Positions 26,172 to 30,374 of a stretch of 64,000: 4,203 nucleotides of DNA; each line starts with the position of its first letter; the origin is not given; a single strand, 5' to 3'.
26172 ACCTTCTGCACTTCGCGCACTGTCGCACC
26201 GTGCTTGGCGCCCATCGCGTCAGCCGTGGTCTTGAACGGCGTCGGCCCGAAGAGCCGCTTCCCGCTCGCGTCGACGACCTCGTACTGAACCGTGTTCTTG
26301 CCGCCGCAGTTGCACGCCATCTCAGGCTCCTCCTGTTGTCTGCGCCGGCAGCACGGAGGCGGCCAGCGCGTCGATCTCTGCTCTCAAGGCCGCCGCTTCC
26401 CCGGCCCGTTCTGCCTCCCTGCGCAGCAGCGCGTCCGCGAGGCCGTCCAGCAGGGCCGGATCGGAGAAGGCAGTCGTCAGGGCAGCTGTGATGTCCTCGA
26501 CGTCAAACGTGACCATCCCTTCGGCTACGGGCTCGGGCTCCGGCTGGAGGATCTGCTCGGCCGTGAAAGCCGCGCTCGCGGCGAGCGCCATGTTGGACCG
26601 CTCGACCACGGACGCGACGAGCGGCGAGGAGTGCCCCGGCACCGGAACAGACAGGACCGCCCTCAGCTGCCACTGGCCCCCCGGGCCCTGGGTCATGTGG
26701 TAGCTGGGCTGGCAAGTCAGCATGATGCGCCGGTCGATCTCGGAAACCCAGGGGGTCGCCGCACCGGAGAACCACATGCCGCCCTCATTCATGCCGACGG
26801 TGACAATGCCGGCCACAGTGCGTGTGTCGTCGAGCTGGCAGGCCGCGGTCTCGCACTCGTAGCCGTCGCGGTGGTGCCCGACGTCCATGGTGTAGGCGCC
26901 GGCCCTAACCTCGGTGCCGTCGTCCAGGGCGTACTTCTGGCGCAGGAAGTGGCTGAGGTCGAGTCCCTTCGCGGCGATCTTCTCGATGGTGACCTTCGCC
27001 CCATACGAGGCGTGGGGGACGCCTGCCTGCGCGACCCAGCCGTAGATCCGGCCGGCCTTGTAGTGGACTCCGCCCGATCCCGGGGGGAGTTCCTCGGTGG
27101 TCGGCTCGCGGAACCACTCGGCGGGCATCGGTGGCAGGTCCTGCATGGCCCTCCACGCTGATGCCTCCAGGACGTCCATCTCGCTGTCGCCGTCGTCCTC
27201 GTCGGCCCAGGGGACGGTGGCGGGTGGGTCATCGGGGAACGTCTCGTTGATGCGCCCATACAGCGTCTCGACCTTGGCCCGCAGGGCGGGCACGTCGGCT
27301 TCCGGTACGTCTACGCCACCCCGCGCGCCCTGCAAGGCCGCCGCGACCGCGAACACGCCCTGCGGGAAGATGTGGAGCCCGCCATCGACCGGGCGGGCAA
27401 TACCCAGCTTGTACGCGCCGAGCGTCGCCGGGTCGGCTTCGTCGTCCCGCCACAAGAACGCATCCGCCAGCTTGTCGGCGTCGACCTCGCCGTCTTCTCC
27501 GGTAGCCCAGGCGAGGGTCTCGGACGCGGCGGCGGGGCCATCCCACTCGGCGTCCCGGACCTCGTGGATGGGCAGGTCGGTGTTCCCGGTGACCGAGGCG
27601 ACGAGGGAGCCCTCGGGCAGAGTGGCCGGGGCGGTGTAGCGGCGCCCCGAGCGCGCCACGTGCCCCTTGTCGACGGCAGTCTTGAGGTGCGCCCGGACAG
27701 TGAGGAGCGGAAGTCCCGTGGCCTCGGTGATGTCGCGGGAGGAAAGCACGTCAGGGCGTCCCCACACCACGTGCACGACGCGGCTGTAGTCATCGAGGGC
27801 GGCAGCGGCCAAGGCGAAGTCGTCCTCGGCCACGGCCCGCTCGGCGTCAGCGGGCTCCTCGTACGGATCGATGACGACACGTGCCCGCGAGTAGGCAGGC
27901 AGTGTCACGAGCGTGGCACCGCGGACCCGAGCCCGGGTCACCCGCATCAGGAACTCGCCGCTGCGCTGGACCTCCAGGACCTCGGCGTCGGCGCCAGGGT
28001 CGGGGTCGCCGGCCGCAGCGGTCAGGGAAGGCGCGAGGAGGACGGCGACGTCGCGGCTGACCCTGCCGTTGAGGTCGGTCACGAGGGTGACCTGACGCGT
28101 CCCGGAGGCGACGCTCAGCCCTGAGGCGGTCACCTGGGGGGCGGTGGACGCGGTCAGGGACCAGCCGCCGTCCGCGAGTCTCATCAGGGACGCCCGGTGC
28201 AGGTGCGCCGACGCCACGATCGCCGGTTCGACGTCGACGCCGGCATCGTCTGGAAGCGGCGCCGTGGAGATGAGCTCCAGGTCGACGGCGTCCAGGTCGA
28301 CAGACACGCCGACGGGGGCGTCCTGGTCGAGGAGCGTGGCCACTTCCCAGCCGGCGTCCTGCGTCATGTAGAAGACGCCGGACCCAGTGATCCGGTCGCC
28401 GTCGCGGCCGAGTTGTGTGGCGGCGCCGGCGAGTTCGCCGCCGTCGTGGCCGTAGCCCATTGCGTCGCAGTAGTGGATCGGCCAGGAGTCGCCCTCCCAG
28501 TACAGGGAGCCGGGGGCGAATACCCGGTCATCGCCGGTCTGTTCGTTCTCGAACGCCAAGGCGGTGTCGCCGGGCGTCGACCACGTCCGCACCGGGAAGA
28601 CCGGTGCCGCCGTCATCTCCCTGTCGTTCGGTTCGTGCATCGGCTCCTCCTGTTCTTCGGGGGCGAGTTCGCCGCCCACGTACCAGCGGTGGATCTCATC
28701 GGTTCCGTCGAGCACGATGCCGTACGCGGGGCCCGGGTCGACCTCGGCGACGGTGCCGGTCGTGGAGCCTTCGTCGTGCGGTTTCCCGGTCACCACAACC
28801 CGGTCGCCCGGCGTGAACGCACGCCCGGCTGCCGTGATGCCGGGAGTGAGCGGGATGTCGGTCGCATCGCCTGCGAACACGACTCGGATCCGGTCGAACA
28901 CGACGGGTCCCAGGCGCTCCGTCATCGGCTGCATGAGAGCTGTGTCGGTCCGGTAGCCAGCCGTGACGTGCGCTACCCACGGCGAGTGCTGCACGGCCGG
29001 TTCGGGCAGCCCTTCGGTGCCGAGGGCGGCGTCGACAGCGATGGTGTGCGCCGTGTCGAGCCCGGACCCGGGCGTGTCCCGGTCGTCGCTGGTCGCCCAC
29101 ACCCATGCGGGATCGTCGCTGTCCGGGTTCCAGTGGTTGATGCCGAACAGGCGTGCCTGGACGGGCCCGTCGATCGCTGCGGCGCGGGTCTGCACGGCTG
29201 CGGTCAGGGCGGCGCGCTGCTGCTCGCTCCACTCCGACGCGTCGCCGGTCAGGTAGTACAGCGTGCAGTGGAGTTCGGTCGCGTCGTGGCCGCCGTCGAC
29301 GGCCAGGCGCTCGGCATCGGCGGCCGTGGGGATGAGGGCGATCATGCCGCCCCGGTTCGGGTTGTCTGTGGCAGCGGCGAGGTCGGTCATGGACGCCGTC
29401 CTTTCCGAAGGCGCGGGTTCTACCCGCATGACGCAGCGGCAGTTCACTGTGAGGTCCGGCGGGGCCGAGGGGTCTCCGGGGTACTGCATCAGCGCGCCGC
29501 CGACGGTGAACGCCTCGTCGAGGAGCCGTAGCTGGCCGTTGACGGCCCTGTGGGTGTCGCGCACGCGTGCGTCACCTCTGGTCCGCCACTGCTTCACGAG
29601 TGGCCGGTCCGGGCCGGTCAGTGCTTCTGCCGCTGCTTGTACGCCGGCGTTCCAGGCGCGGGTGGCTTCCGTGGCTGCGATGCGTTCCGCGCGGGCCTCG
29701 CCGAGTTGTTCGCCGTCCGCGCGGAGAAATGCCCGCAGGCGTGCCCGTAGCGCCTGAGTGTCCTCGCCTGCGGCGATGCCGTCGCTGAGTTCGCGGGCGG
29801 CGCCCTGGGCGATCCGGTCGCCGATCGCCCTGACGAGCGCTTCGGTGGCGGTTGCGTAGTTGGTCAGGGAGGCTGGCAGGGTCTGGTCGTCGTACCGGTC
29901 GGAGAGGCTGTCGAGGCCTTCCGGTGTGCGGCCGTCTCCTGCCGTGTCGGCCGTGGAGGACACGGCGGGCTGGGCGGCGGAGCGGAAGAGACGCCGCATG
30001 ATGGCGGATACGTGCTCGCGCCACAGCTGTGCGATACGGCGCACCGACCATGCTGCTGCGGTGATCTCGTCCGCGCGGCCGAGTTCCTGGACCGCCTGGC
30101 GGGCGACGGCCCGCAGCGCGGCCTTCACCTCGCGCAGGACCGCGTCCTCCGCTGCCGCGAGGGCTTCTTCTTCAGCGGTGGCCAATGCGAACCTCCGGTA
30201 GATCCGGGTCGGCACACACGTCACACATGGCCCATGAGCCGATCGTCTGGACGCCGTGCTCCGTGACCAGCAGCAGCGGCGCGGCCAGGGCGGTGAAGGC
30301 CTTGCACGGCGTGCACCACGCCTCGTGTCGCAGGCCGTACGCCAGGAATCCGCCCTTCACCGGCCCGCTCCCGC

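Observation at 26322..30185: Head polyprotein of about 1290 aa fusing MuF, a 2H-phosphoesterase-like domain, a prohead protease and a wHTH-like segment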

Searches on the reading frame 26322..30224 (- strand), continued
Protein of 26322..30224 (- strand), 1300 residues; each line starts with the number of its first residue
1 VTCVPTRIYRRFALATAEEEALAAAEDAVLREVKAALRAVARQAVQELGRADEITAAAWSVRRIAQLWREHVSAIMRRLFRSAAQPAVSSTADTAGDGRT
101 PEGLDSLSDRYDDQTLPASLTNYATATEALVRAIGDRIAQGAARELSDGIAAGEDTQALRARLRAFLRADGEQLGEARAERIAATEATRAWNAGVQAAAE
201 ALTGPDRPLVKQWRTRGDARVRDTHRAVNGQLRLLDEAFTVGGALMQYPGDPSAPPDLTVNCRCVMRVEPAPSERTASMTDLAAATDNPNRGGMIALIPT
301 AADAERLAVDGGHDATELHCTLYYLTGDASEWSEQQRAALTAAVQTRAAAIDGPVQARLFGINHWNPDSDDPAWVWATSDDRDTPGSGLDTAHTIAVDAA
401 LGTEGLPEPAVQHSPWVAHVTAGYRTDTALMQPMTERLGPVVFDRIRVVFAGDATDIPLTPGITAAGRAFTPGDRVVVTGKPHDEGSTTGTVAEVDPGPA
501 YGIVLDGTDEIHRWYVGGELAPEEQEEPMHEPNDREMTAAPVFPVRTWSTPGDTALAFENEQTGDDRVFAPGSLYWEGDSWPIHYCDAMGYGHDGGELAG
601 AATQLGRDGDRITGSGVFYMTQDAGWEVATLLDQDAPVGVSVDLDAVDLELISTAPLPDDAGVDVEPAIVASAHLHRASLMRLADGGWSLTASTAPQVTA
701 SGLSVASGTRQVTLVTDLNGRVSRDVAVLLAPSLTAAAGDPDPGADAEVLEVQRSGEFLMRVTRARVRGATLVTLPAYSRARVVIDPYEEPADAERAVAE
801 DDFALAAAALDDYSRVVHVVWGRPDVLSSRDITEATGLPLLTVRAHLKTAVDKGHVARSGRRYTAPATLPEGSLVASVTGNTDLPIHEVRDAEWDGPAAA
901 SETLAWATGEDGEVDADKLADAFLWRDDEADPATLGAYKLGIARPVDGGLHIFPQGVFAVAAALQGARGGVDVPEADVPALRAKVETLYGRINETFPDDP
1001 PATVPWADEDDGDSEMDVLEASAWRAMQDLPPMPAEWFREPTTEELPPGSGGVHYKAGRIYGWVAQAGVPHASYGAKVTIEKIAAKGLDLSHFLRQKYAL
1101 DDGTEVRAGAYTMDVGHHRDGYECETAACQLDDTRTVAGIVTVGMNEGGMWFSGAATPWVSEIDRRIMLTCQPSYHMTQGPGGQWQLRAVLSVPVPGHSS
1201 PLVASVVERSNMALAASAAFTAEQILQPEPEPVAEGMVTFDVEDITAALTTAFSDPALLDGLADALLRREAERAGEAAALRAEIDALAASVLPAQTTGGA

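Call 23: search_protein_families(library=pfam, alignment_id=A3, max_evalue=0.1)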
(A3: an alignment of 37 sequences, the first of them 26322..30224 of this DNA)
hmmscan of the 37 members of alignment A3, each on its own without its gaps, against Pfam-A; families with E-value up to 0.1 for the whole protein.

A. member 1, window:26322-30224:- (1300 aa): 2 families
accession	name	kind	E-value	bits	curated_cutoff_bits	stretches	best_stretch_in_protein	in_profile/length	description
PF04233.19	Phage_Mu_F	-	1.7e-12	48.5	29.6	1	144-266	5-111/112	Phage Mu protein F like protein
PF13563.12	2_5_RNA_ligase2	-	0.0048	17.4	27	1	307-438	15-129/152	2'-5' RNA ligase superfamily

B. families by the number of members that match (of 37 scanned): 38 families (the first 25 are shown)
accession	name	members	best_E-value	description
PF04233.19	Phage_Mu_F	37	3.5e-14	Phage Mu protein F like protein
PF13338.12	AbiEi_4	24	2.5e-05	Transcriptional regulator, AbiEi antitoxin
PF13563.12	2_5_RNA_ligase2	14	1.4e-07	2'-5' RNA ligase superfamily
PF12840.13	HTH_20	9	1.5e-06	Helix-turn-helix domain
PF13412.12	HTH_24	8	2.8e-05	Winged helix-turn-helix DNA-binding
PF12802.13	MarR_2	8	0.00017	MarR family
PF04703.18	FaeA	6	0.0023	FaeA-like protein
PF16365.12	EutK_C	5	0.00013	Ethanolamine utilization protein EutK C-terminus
PF02834.22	LigT_PEase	5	0.0011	LigT like Phosphoesterase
PF04967.18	HTH_10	5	0.003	HTH DNA binding domain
PF09339.16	HTH_IclR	4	1.2e-06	IclR helix-turn-helix domain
PF08279.18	HTH_11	4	6.4e-05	HTH domain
PF14493.12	HTH_40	4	0.00026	Helix-turn-helix domain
PF04545.22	Sigma70_r4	4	0.00066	Sigma-70, region 4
PF08281.18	Sigma70_r4_2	4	0.0011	Sigma-70, region 4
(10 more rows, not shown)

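Call 42: get_annotated_region(hit=H19, flank=1500)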
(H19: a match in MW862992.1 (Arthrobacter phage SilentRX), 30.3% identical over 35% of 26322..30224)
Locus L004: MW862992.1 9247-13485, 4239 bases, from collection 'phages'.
description: Arthrobacter phage SilentRX, complete genome.
organism: Arthrobacter phage SilentRX (NCBI taxid 2836091)
taxonomy: Viruses; Duplodnaviria; Heunggongvirae; Uroviricota; Caudoviricetes; Silentrexvirus; Silentrexvirus silentrx
host: Arthrobacter globiformis B-2979; source: soil; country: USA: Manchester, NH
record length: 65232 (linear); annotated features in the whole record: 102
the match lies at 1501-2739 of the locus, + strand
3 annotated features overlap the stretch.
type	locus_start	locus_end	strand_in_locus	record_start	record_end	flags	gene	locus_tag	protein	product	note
CDS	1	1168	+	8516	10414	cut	18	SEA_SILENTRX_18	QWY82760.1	portal protein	-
CDS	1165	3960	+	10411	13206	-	19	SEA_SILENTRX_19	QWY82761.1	capsid maturation protease and MuF-like fusion protein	-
CDS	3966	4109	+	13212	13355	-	20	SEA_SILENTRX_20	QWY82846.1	hypothetical protein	-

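Call 43: get_annotated_region(hit=H25, flank=1500)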
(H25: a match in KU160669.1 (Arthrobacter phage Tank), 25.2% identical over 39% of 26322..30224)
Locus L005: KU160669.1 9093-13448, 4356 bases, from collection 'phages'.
description: Arthrobacter phage Tank, complete genome.
organism: Arthrobacter phage Tank (NCBI taxid 1772319)
taxonomy: Viruses; Duplodnaviria; Heunggongvirae; Uroviricota; Caudoviricetes; Tankvirus; Tankvirus tank
host: Arthrobacter sp. ATCC 21022; source: soil; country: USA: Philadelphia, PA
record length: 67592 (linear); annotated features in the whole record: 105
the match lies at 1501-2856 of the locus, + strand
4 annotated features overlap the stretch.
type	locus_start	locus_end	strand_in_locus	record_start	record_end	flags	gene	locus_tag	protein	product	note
CDS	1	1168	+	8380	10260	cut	17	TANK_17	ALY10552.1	portal protein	-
CDS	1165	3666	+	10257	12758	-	18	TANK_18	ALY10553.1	capsid maturation protease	-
CDS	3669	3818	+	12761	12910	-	19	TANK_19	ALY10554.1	hypothetical protein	-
CDS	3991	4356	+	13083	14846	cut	20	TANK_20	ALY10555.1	major capsid hexamer protein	-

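Call 44: get_annotated_region(hit=H28, flank=1500)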
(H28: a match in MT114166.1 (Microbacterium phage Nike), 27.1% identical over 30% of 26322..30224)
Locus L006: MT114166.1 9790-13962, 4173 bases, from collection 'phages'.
description: Microbacterium phage Nike, complete genome.
organism: Microbacterium phage Nike (NCBI taxid 2719203)
taxonomy: Viruses; Duplodnaviria; Heunggongvirae; Uroviricota; Caudoviricetes; Squashvirus
host: Microbacterium foliorum NRRL B-24224 SEA; source: soil, Easton, PA; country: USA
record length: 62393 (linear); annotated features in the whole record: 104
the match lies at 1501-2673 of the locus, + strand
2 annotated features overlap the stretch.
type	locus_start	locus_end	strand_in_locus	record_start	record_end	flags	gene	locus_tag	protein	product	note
CDS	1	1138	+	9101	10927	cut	22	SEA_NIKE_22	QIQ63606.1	portal protein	-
CDS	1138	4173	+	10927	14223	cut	23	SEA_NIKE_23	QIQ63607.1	capsid maturation protease and MuF-like fusion protein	-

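Call 45: get_annotated_region(hit=H36, flank=1500)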
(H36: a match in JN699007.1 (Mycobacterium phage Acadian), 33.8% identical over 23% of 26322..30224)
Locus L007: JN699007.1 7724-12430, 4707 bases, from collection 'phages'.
description: Mycobacterium virus Acadian, complete genome.
organism: Mycobacterium phage Acadian (NCBI taxid 2902794)
taxonomy: Viruses; Duplodnaviria; Heunggongvirae; Uroviricota; Caudoviricetes; Bclasvirinae; Acadianvirus; Acadianvirus acadian
host: Mycobacterium smegmatis mc2 155; source: soil; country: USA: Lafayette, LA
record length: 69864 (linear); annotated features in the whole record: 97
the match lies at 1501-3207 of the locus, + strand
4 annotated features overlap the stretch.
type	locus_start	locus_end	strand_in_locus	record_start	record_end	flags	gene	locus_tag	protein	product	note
CDS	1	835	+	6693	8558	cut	10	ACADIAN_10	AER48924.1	hypothetical protein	gp10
CDS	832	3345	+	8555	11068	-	11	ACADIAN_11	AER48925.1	capsid maturation protease and MuF-like fusion protein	gp11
CDS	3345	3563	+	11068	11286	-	12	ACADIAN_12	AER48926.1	hypothetical protein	gp12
CDS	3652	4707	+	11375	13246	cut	13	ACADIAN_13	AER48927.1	major capsid hexamer protein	gp13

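Call 46: search_protein_families(library=pfam, proteins=[L004:1165-3960:+, L005:1165-3666:+, L007:832-3345:+, L001:5881-9453:+], max_evalue=1)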
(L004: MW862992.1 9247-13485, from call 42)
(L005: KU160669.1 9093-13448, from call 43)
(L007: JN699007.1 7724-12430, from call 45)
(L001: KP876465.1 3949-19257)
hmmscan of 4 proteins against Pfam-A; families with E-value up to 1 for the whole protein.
L004:1165-3960:+ (931 aa): 2 families
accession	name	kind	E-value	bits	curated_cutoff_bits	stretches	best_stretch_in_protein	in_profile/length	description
PF04233.19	Phage_Mu_F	-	5.3e-05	24.4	29.6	1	108-184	44-110/112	Phage Mu protein F like protein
PF13563.12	2_5_RNA_ligase2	-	0.046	14.2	27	1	230-335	25-126/152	2'-5' RNA ligase superfamily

L005:1165-3666:+ (833 aa): 3 families
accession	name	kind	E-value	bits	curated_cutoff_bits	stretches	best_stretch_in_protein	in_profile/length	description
PF04233.19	Phage_Mu_F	-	9.1e-07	30.1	29.6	1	104-185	36-111/112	Phage Mu protein F like protein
PF13563.12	2_5_RNA_ligase2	-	0.0007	20.1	27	1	239-341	21-121/152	2'-5' RNA ligase superfamily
PF19121.6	DUF5805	-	0.21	12.4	28.5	1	54-86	18-50/67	Family of unknown function (DUF5805)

L007:832-3345:+ (837 aa): 1 family
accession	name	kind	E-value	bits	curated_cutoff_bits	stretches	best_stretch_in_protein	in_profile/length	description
PF04233.19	Phage_Mu_F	-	3.3e-05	25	29.6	1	223-301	39-111/112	Phage Mu protein F like protein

L001:5881-9453:+ (1190 aa): 7 families
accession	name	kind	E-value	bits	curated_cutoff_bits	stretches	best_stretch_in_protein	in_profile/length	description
PF04233.19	Phage_Mu_F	-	9.3e-11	42.9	29.6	1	115-241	4-110/112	Phage Mu protein F like protein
PF13563.12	2_5_RNA_ligase2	-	0.0005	20.6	27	1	297-406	24-120/152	2'-5' RNA ligase superfamily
PF02834.22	LigT_PEase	-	0.0032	18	23.3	1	294-351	30-85/87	LigT like Phosphoesterase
PF13338.12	AbiEi_4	-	0.0032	18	25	1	726-760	17-46/49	Transcriptional regulator, AbiEi antitoxin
PF09339.16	HTH_IclR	-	0.063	13.5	22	1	711-745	7-41/52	IclR helix-turn-helix domain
PF12840.13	HTH_20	-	0.078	13.4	27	0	711-744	8-40/51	Helix-turn-helix domain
PF12802.13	MarR_2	-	0.18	12.4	27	1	711-754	9-52/61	MarR family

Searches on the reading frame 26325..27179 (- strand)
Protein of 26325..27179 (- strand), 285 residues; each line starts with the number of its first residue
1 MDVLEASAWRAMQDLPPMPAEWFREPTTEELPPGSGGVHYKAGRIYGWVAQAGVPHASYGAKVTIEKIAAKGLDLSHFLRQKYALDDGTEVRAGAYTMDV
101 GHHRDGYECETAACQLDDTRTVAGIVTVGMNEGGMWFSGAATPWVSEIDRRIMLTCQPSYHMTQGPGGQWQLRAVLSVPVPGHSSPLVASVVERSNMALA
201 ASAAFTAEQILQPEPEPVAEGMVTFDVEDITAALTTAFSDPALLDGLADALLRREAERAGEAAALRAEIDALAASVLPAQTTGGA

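Call 37: search_protein_families(library=ncbifam, proteins=[window:26325-27179:-], max_evalue=10)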
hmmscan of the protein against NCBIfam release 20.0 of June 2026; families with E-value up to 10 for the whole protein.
window:26325-27179:- (285 aa): 1 family
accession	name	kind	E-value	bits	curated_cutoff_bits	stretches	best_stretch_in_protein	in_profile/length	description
NF005728.0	PRK07546.1-2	equivalog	0.062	13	357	1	201-262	131-193/226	hypothetical protein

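Call 38: search_protein_families(library=phrogs, proteins=[window:26325-27179:-], max_evalue=1)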
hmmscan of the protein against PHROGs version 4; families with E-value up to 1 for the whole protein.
window:26325-27179:- (285 aa): 6 families
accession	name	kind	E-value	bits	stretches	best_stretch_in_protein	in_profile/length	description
phrog_859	-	head and packaging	4.8e-72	244.7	1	4-275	542-782/807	portal protein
phrog_21470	-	unknown function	2.3e-19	70.5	1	16-256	219-437/500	-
phrog_18402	-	head and packaging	5.6e-09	36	1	19-200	18-188/861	head maturation protease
phrog_29860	-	head and packaging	2.1e-08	34.7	1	42-195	37-187/405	virion structural protein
phrog_8717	-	unknown function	0.054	14.2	1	41-101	91-151/170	-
phrog_14498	-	unknown function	0.18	13.2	1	88-123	33-71/103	-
